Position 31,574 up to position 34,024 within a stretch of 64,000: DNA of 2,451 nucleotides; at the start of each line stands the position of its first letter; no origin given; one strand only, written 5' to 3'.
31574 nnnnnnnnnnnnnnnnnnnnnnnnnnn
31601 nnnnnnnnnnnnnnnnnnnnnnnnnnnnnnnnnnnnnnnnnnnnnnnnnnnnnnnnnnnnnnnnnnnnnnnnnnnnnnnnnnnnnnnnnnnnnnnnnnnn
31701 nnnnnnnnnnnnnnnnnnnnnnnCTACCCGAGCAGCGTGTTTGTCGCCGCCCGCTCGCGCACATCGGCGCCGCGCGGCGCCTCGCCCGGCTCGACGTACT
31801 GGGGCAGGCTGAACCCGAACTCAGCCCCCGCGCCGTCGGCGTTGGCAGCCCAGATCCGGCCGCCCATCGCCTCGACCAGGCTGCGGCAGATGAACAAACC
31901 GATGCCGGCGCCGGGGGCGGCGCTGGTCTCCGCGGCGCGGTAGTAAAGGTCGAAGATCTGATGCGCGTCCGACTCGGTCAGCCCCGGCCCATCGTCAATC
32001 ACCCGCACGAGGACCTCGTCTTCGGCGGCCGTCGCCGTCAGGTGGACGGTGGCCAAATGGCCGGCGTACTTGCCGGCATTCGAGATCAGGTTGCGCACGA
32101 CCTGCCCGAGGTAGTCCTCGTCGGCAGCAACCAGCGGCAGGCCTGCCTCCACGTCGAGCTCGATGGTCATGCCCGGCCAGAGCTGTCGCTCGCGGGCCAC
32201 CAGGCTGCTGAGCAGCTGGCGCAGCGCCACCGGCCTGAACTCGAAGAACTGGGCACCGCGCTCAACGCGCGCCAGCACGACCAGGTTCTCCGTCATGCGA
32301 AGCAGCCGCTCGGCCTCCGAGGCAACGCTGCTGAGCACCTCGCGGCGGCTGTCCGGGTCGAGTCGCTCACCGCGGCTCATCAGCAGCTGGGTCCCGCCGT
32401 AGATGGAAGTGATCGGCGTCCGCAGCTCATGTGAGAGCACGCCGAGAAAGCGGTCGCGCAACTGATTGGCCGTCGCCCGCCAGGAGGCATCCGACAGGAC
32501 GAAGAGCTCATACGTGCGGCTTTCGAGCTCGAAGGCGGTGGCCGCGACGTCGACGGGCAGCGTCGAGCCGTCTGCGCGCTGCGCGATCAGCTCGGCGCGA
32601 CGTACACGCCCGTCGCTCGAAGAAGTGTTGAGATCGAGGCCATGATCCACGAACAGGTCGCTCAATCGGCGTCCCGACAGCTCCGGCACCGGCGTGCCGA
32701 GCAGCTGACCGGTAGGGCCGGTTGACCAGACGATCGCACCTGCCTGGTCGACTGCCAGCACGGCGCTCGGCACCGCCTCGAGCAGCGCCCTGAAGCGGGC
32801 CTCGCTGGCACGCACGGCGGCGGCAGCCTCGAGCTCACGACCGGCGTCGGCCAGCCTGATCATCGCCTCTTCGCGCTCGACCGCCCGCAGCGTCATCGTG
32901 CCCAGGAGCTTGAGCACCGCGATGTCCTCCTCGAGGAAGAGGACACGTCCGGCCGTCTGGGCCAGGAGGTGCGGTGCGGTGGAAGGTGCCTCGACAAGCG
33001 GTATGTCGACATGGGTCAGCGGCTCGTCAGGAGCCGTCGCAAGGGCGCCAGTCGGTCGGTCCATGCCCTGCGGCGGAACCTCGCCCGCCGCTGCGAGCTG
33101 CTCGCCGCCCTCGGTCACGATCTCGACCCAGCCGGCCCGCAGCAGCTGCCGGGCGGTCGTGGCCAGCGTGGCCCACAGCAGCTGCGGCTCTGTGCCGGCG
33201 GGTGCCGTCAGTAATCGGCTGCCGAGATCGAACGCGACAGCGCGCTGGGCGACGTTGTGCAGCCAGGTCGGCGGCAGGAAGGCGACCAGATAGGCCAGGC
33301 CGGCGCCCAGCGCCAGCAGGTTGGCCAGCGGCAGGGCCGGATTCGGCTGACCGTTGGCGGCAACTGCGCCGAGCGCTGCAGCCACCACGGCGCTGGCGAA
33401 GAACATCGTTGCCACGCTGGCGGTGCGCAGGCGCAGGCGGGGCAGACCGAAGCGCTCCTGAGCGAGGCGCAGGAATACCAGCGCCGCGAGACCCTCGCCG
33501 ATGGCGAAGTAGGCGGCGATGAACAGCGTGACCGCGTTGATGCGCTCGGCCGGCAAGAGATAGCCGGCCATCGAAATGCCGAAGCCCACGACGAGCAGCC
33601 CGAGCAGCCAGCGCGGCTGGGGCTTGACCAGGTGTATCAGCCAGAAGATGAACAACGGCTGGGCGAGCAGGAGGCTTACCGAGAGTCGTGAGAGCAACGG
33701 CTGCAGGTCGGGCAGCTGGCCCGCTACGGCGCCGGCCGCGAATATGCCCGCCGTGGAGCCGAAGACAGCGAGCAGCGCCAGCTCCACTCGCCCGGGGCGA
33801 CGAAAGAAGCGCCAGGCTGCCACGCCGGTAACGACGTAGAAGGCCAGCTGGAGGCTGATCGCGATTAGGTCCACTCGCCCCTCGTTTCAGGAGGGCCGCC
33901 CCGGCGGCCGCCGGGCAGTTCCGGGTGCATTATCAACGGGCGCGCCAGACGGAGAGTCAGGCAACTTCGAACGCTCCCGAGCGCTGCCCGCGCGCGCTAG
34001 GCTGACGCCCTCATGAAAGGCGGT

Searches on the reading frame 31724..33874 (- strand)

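Call 55: search_protein_families(library=pfam, proteins=[window:31724-33874:-], max_evalue=0.00001)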
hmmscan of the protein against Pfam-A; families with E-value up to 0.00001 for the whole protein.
window:31724-33874:- (716 aa): 4 families
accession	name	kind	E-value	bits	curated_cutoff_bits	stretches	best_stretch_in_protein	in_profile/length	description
PF02518.31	HATPase_c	-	2.6e-24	86.2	26.4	1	585-692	2-109/111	Histidine kinase-, DNA gyrase B-, and HSP90-like ATPase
PF00512.31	HisKA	-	9.6e-15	54.8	26.9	1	473-540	2-66/66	His Kinase A (phospho-acceptor) domain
PF00989.32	PAS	-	9e-07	29.3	22.6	1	360-461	2-111/113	PAS fold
PF13426.13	PAS_9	-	2.2e-06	28.3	27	1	372-462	4-100/103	PAS domain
